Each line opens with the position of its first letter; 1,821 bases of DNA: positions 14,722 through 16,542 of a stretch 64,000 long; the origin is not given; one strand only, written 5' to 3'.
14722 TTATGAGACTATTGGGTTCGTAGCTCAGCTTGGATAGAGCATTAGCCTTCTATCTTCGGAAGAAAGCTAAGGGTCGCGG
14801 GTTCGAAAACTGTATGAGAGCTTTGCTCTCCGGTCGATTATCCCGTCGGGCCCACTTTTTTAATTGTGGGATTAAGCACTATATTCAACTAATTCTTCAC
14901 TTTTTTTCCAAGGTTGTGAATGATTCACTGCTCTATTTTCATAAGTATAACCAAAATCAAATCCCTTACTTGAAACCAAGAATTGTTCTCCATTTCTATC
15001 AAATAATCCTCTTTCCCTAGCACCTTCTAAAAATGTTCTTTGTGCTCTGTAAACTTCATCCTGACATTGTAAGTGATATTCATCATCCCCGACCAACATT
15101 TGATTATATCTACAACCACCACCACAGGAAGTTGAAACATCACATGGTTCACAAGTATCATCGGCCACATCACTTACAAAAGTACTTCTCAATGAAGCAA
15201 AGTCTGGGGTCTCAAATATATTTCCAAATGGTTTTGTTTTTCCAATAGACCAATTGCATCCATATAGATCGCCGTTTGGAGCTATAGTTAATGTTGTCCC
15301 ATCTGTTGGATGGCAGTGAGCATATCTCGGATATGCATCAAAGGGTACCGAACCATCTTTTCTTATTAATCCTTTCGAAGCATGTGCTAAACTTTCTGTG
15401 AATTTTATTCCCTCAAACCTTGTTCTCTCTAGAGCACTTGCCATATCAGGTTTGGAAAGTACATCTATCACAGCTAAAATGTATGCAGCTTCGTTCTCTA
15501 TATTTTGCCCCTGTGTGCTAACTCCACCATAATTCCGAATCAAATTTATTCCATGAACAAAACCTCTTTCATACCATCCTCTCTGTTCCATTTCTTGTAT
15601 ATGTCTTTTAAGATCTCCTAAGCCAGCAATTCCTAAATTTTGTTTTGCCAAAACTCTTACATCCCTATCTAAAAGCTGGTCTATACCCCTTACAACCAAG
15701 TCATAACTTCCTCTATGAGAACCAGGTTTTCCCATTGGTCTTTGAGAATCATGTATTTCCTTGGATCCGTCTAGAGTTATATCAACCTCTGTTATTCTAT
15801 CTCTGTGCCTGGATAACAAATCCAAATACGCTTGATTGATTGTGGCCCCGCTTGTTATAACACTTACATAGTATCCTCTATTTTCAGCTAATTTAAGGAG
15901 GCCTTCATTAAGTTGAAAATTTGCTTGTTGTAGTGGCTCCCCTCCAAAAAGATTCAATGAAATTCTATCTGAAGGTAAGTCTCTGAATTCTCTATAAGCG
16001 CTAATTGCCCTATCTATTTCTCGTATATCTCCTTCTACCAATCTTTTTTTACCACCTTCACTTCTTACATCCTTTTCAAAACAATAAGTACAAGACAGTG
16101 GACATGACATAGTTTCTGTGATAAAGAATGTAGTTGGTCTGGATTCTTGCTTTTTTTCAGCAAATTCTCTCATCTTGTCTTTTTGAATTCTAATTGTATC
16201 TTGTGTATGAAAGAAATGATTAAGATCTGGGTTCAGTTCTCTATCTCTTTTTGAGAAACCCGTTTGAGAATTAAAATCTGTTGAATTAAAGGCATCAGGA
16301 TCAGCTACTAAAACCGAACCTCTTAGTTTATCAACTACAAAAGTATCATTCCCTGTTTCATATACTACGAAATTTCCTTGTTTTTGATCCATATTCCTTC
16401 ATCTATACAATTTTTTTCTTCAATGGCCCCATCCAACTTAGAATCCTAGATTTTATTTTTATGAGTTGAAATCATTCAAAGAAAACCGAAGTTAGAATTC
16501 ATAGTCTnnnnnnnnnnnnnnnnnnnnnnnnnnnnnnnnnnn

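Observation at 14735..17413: Radical-SAM/SPASM maturase with long N-terminal extension plus acidic repeat protein, wedged beside a doubly interrupted tRNA-Arg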

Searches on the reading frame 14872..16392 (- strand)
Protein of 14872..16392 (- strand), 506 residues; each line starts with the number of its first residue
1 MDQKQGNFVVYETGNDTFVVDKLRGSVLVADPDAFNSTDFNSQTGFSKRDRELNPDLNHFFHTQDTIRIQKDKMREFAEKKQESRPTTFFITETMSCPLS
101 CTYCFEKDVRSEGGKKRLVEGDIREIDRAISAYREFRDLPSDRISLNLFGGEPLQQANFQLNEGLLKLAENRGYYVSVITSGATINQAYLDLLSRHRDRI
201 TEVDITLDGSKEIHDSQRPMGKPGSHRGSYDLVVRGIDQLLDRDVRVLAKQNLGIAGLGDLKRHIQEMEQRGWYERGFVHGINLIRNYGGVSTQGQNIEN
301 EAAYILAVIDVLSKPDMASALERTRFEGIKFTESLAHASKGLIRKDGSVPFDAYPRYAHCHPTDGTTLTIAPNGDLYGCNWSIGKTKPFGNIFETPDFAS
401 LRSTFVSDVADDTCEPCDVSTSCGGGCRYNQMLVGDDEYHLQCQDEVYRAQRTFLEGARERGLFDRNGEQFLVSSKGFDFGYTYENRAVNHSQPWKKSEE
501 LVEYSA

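Call 6: search_protein_families(library=pfam, proteins=[window:14872-16392:-], max_evalue=0.1)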
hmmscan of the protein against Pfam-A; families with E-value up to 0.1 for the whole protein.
window:14872-16392:- (506 aa): 3 families
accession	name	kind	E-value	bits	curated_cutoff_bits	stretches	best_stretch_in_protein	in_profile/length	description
PF04055.27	Radical_SAM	-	1.2e-10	42.2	29.5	1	96-258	6-152/166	Radical SAM superfamily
PF13353.11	Fer4_12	-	1.9e-06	28.6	22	1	96-215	14-121/137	4Fe-4S single cluster domain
PF13186.11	SPASM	-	0.0022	18.7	21.5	1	364-417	4-66/67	Iron-sulfur cluster-binding domain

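Call 7: search_protein_families(library=ncbifam, proteins=[window:14872-16392:-], max_evalue=0.1)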
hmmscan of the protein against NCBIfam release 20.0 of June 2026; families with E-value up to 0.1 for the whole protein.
window:14872-16392:- (506 aa): 58 families (the best 25 are shown)
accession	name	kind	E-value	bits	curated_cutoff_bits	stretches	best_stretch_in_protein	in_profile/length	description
TIGR04463.1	rSAM_vs_C_rich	equivalog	7.5e-24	84.3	525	1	51-464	42-434/438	TIGR04463 family radical SAM/SPASM RiPP maturase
NF038107.1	rSAM_NF038107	equivalog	1.3e-22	80.2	600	2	71-246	67-239/444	Cys-every-fifth radical SAM/SPASM peptide maturase CefB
TIGR04280.1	geopep_mat_rSAM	hypoth_equivalog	1.3e-20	73.8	400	1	46-242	45-232/428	geopeptide radical SAM maturase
TIGR04064.1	rSAM_nif11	equivalog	4.8e-20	71.7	518.7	1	61-456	53-427/459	nif11-like peptide radical SAM maturase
NF047865.1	rSAM_PapB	equivalog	8.1e-20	71.3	340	2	94-250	10-158/330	PapB family radical SAM/SPASM ranthipeptide maturase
NF041298.1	rSAM_mat_DynA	equivalog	2.1e-18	66.4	450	2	91-246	5-152/356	dynobactin maturation radical SAM/SPASM protein DynA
NF052473.1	rSAM_FlmE_OhkG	exception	2.3e-17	62.9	500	1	6-235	16-244/481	FlmE/OhkG family radical SAM/SPASM peptide maturase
TIGR03906.1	quino_hemo_SAM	equivalog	3.5e-17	62.2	453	1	84-431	91-418/467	quinohemoprotein amine dehydrogenase maturation protein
TIGR03974.1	rSAM_six_Cys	equivalog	8.3e-17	61.2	425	2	72-242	79-246/451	thioether cross-link-forming SCIFF peptide maturase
TIGR04334.1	rSAM_Clo7bot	equivalog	1.2e-16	60.5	600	1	73-437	77-415/440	radical SAM/SPASM domain Clo7bot peptide maturase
TIGR03942.1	sulfatase_rSAM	equivalog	3.3e-16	59.3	349.45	2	93-245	7-153/363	anaerobic sulfatase maturase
NF041707.1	rSAM_YhhB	equivalog_domain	3.3e-15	55.8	445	1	87-243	2-155/369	cyclophane-forming radical SAM/SPASM peptide maturase YhhB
NF040492.1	not_ScfB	exception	5.3e-13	48.7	855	2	67-245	73-247/450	ScfB-related radical SAM/SPASM orphan maturase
TIGR04083.1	rSAM_pep_methan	hypoth_equivalog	5.4e-13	48.6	300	2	91-221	4-124/376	TIGR04083 family peptide-modifying radical SAM enzyme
TIGR03978.1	rSAM_paired_1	equivalog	8.2e-12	44.6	370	1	14-240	10-227/466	His-Xaa-Ser system radical SAM maturase HxsB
TIGR03962.1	mycofact_rSAM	equivalog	1.1e-11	44.5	265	2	94-246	19-150/339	mycofactocin radical SAM maturase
TIGR04085.1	rSAM_more_4Fe4S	domain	5.3e-10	39.6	27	1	366-436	5-83/93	SPASM domain-containing protein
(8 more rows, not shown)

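Call 9: find_homologous_proteins(query=window:14872-16392:-)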
Query window:14872-16392:- (506 aa): 36 proteins with E <= 0.001 among 8000 candidates.
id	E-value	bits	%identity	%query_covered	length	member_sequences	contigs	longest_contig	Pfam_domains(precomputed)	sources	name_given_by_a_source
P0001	0.0e+0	1175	100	100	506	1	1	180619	PF04055.28,PF13353.12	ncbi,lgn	-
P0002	7.3e-242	822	73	96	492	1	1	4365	PF04055.28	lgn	-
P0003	4.5e-218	743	66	96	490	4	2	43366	PF04055.28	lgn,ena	-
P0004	2.9e-217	740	65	97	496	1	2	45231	PF04055.28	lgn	-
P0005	5.3e-134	466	45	97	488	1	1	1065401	PF04055.28,PF13353.12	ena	-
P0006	3.8e-31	127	29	73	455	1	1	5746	PF04055.28,PF13353.12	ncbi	-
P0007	5.1e-21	93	28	69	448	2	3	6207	PF04055.28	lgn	-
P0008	1.1e-19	89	25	71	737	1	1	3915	PF04055.28,PF13353.12,PF18978.6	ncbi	-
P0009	4.1e-19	87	24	70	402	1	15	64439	PF04055.28,PF13353.12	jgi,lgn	-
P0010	1.6e-18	85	26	81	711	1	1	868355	PF04055.28,PF13353.12,PF18978.6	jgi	jgi:uncharacterized protein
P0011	7.9e-18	83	25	83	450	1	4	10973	PF04055.28,PF13353.12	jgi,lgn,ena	-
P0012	2.5e-17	81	25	71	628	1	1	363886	PF04055.28,PF13353.12,PF18978.6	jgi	jgi:uncharacterized protein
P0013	9.4e-17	79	24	70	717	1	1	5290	PF04055.28,PF13353.12,PF18978.6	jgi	jgi:uncharacterized protein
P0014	5.6e-16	77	22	73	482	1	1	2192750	PF04055.28,PF13353.12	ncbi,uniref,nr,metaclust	ncbi:radical SAM/SPASM domain-containing protein [Acetivibrio cellulolyticus]|uniref:radical SAM/SPA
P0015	1.0e-15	76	25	67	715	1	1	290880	PF04055.28,PF13353.12,PF18978.6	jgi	jgi:uncharacterized protein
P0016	3.1e-14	71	25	81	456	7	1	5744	PF04055.28,PF13353.12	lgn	-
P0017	1.0e-13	69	26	70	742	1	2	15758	PF04055.28,PF13353.12,PF18978.6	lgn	-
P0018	2.0e-13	68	25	70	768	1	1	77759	PF04055.28,PF13353.12,PF18978.6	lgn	-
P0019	4.9e-13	67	25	67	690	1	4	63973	PF04055.28,PF13353.12,PF18978.6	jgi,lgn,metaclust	metaclust:\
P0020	1.1e-11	62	23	87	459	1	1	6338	PF04055.28,PF13353.12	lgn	-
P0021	1.2e-10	59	25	70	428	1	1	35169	PF04055.28,PF13353.12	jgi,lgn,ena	-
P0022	1.4e-10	59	22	74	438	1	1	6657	PF04055.28,PF13353.12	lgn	-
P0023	1.3e-9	55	22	91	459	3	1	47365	PF04055.28,PF13353.12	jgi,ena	-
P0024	2.0e-9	55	24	71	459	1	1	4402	PF04055.28,PF13353.12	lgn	-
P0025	4.7e-8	50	25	46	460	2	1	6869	PF04055.28,PF13353.12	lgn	-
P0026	5.4e-8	50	22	55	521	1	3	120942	PF04055.28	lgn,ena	-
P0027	6.1e-7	47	23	82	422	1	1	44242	PF04055.28,PF13353.12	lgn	-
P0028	6.3e-7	47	22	84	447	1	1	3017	PF04055.28,PF13353.12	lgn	-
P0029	1.1e-5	43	30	33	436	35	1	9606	PF04055.28,PF13353.12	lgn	-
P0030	2.9e-5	41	26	38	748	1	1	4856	PF04055.28,PF13353.12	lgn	-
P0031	7.4e-5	40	25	66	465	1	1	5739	PF04055.28,PF13353.12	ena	-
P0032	8.8e-5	40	25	66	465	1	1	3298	PF04055.28,PF13353.12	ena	-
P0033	2.1e-4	38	26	47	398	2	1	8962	PF04055.28,PF13353.12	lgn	-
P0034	3.0e-4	38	25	66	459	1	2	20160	PF04055.28,PF13353.12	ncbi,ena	-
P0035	5.7e-4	37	23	79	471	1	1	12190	PF13186.12,PF04055.28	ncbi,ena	-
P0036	6.8e-4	37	24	30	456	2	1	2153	PF13186.12,PF04055.28,PF02810.22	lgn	-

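Call 10: find_encoding_contigs(protein=P0003, flank=8000, max_places=3)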
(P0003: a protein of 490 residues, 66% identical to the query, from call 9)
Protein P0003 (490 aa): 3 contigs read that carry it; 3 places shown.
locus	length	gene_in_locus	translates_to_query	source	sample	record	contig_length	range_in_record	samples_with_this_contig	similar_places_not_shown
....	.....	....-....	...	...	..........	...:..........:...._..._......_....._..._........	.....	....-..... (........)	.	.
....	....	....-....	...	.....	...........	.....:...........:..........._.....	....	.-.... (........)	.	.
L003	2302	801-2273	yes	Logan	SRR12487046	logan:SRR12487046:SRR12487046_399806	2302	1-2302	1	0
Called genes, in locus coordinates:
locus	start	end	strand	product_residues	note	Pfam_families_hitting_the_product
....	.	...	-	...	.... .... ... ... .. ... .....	-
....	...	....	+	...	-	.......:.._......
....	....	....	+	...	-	-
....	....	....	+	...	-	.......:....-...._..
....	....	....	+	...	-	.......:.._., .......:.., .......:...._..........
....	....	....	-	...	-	-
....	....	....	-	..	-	-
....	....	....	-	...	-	-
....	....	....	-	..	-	-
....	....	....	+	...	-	-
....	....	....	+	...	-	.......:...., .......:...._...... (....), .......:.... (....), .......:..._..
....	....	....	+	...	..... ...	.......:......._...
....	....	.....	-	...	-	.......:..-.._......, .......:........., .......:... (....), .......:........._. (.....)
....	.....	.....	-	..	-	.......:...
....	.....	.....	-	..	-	-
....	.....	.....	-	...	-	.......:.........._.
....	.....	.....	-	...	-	-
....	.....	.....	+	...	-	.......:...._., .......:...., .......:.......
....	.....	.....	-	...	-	-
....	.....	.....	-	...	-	-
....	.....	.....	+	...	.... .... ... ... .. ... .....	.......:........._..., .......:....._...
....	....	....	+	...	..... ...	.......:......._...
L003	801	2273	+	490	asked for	PF04055:Radical_SAM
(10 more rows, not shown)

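Call 11: find_encoding_contigs(protein=P0004, flank=8000, max_places=3)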
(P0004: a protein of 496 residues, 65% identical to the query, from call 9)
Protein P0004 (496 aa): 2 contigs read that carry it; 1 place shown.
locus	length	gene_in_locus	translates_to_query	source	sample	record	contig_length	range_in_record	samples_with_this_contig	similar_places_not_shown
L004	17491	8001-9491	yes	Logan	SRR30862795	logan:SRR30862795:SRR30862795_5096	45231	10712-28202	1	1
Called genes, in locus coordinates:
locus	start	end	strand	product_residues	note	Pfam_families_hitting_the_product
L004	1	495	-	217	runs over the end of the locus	-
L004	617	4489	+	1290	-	PF13620:CarboxypepD_reg (weak), PF08308:PEGA (faint), PF01935:DUF87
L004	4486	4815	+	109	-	-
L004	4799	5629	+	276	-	-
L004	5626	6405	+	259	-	-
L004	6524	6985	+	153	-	-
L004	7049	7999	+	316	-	PF01656:CbiA, PF10609:ParA (faint), PF13614:AAA_31 (weak)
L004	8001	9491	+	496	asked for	PF04055:Radical_SAM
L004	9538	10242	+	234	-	PF03167:UDG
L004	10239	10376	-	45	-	PF04135:Nop10p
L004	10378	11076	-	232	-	PF07541:EIF_2_alpha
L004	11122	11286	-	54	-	PF01667:Ribosomal_S27e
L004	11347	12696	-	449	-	PF27767:Arc_Cdc45, PF21763:DHH_CID, PF02272:DHHA1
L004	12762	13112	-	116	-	PF08069:Ribosomal_S13_N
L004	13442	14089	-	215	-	PF01163:RIO1, PF06293:Kdo (faint), PF00069:Pkinase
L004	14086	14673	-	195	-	-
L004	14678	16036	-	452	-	PF02881:SRP54_N, PF00448:SRP54, PF13604:AAA_30 (faint), PF01656:CbiA (weak), PF02978:SRP_SPB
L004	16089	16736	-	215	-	-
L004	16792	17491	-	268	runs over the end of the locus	PF00459:Inositol_P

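Call 12: find_encoding_contigs(protein=P0005, flank=8000, max_places=3)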
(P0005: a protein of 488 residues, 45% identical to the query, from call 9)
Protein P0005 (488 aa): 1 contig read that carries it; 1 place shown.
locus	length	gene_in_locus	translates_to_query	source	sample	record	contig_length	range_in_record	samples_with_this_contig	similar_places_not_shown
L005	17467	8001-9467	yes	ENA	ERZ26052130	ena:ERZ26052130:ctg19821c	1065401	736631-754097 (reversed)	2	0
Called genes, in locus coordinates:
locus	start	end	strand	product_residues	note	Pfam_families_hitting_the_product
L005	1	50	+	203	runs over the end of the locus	PF23023:Anti-Pycsar_Apyc1 (faint), PF00753:Lactamase_B, PF19583:ODP, PF12706:Lactamase_B_2 (weak)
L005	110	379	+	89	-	PF01192:RNA_pol_Rpb6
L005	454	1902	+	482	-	PF00587:tRNA-synt_2b, PF03129:HGTP_anticodon, PF09180:ProRS-C_1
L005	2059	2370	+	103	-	PF11009:BrxC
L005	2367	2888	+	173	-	-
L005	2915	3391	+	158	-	PF00856:SET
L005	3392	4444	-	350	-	PF11376:DUF3179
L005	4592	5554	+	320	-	-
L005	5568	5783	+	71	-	-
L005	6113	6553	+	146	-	-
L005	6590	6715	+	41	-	-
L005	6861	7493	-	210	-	PF17784:Sulfotransfer_4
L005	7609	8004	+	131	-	-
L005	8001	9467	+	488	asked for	PF04055:Radical_SAM, PF13353:Fer4_12 (weak)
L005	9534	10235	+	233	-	-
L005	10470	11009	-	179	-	PF02600:DsbB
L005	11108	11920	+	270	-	PF12146:Hydrolase_4, PF00561:Abhydrolase_1, PF12697:Abhydrolase_6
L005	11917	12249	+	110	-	-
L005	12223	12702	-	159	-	PF01451:LMWPc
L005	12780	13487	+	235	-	-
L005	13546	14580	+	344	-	-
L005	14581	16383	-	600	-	PF13230:GATase_4 (weak), PF13522:GATase_6, PF13537:GATase_7, PF01380:SIS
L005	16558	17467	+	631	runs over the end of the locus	PF02824:TGS, PF07973:tRNA_SAD, PF00587:tRNA-synt_2b, PF03129:HGTP_anticodon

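Call 16: find_encoding_contigs(protein=P0002, flank=8000, max_places=3)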
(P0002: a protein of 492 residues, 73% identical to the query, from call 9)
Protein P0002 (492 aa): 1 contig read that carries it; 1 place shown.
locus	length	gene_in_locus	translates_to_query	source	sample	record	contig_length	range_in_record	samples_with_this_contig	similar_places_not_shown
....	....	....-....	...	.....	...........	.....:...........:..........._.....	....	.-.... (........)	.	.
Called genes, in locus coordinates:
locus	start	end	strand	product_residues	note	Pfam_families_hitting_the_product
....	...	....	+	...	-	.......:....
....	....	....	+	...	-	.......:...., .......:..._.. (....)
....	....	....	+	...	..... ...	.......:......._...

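Call 17: find_encoding_contigs(protein=P0001, flank=3000, max_places=3)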
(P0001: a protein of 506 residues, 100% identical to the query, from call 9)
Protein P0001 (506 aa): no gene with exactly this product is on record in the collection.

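Call 22: find_related_loci(query=A1, collection=genome_contigs, flank=10000)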
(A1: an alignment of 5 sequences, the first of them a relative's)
Query A1 (506 aa) in genome_contigs; peptide patterns used: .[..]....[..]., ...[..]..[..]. (x = any residue, [..] = any of these).
129 stretches matched a pattern, but none encodes a relative of the query by tblastn (E <= 1e-3).
